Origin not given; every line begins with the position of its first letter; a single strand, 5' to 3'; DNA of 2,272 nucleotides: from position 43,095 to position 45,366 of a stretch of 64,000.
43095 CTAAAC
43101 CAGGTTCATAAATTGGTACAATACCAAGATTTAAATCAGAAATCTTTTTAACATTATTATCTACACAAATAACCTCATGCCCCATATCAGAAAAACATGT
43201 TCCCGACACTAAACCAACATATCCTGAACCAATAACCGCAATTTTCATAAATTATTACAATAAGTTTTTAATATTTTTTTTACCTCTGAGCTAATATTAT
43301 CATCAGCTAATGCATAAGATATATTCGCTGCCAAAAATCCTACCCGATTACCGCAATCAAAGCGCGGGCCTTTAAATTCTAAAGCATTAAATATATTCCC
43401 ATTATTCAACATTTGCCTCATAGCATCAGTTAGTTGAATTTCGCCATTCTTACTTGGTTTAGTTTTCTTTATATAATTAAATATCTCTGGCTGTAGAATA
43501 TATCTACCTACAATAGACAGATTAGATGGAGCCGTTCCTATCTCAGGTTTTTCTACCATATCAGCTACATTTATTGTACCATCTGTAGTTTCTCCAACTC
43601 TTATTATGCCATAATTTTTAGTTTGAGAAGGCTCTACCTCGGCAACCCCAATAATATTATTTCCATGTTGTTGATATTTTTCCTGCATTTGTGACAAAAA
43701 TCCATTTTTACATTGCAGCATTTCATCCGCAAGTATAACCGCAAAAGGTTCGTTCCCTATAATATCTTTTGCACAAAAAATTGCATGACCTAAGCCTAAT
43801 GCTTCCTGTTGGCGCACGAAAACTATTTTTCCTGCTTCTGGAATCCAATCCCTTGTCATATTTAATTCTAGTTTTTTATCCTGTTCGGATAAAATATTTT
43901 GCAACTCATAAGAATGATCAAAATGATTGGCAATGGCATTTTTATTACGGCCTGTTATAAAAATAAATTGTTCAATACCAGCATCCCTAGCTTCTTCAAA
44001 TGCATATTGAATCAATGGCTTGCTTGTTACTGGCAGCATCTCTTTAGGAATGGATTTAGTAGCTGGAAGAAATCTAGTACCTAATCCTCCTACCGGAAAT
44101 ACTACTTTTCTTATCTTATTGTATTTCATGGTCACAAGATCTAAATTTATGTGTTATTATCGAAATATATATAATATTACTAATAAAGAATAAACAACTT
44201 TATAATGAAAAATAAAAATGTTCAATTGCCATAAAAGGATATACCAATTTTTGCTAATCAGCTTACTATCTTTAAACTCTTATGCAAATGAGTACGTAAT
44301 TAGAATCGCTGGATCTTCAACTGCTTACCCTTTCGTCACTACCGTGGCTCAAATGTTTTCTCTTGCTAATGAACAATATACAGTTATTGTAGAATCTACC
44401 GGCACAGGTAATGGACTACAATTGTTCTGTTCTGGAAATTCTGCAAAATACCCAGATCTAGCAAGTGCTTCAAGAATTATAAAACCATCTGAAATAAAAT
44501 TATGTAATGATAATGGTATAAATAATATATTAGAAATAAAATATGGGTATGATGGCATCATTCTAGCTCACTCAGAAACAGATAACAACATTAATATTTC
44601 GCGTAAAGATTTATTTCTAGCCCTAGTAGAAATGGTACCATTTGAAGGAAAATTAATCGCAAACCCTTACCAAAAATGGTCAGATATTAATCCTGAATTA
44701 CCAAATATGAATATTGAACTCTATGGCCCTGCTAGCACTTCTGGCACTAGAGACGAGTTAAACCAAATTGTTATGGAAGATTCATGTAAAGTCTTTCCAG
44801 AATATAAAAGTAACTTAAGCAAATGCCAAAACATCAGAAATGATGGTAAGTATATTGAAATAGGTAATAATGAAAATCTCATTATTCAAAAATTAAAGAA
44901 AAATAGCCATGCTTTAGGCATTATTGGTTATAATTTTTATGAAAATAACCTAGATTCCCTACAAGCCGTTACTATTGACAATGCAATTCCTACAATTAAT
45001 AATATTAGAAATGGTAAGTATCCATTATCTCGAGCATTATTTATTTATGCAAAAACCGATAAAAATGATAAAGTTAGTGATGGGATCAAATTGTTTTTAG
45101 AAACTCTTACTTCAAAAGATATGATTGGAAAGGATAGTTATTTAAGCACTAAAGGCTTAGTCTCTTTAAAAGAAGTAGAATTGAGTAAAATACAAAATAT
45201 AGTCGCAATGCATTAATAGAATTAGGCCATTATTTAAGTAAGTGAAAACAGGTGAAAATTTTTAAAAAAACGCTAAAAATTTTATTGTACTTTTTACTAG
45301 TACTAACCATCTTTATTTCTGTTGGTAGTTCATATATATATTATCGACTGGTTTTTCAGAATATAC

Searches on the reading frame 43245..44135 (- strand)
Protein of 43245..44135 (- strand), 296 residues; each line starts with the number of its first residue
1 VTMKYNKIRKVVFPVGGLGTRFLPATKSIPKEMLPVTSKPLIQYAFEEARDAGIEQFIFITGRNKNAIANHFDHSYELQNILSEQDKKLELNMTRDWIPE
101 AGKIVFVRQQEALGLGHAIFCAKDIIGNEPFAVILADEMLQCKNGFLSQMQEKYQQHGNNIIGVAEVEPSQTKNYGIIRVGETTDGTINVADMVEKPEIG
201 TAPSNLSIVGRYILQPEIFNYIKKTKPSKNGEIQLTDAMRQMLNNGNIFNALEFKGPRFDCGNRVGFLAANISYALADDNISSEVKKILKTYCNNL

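Call 61: search_protein_families(library=ncbifam, proteins=[window:43245-44135:-], max_evalue=1e-10)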
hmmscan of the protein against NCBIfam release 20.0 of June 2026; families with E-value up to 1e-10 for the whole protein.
window:43245-44135:- (296 aa): 13 families
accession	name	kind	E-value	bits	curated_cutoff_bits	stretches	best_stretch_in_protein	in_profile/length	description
TIGR01099.1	galU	equivalog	3.5e-102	341.5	326.8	1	8-270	1-261/261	UTP--glucose-1-phosphate uridylyltransferase GalU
NF009928.0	PRK13389.1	equivalog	5.6e-73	245.7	548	1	3-291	3-296/302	UTP--glucose-1-phosphate uridylyltransferase GalU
NF007516.0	PRK10122.1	equivalog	1.6e-58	198.2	534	1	10-287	5-289/297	UTP--glucose-1-phosphate uridylyltransferase GalF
TIGR01105.1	galF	equivalog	3.9e-56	190.4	659.2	1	10-287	5-289/297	GalU regulator GalF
TIGR01208.1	rmlA_long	equivalog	1.5e-39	135.9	320.25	1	10-286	1-243/353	glucose-1-phosphate thymidylyltransferase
TIGR03992.1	Arch_glmU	subfamily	6.6e-37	127.3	292.1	1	15-271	7-224/393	bifunctional sugar-1-phosphate nucleotidylyltransferase/acetyltransferase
NF041313.1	UDPGP_AglF_Halo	equivalog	3.5e-35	121.5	400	2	104-263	73-223/234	UTP--glucose-1-phosphate uridylyltransferase AglF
NF041173.1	Sug_nt_acttase_Thmprot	equivalog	2.1e-23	82.9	600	1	10-272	2-225/405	bifunctional sugar-1-phosphate nucleotidylyltransferase/acetyltransferase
TIGR01207.1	rmlA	equivalog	1.1e-20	73.9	360.65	1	103-249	73-210/286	glucose-1-phosphate thymidylyltransferase RfbA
NF012024.0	PRK15480.1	equivalog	6.8e-16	58.2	588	1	7-256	2-221/292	glucose-1-phosphate thymidylyltransferase RfbA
NF010935.0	PRK14355.1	equivalog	8.8e-13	47.7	718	0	15-82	10-74/459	bifunctional UDP-N-acetylglucosamine diphosphorylase/glucosamine-1-phosphate N-acetyltransferase GlmU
NF052502.1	man1P_GTase_Rv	exception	2.6e-12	46.3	440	0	12-76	4-68/352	mannose-1-phosphate guanylyltransferase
NF045761.1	NAMPUrTaseMurU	equivalog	6.5e-12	45.8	250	0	16-61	8-53/226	N-acetylmuramate alpha-1-phosphate uridylyltransferase MurU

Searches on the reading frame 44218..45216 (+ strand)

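Call 61: search_protein_families(library=ncbifam, proteins=[window:44218-45216:+], max_evalue=1e-10)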
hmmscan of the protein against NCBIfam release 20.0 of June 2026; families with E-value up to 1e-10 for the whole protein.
window:44218-45216:+ (332 aa): 1 family
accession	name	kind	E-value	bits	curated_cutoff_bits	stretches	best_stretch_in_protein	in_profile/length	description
TIGR02136.1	ptsS_2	subfamily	1.5e-40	139.3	206.6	1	27-309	40-293/295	phosphate ABC transporter substrate-binding protein PstS family protein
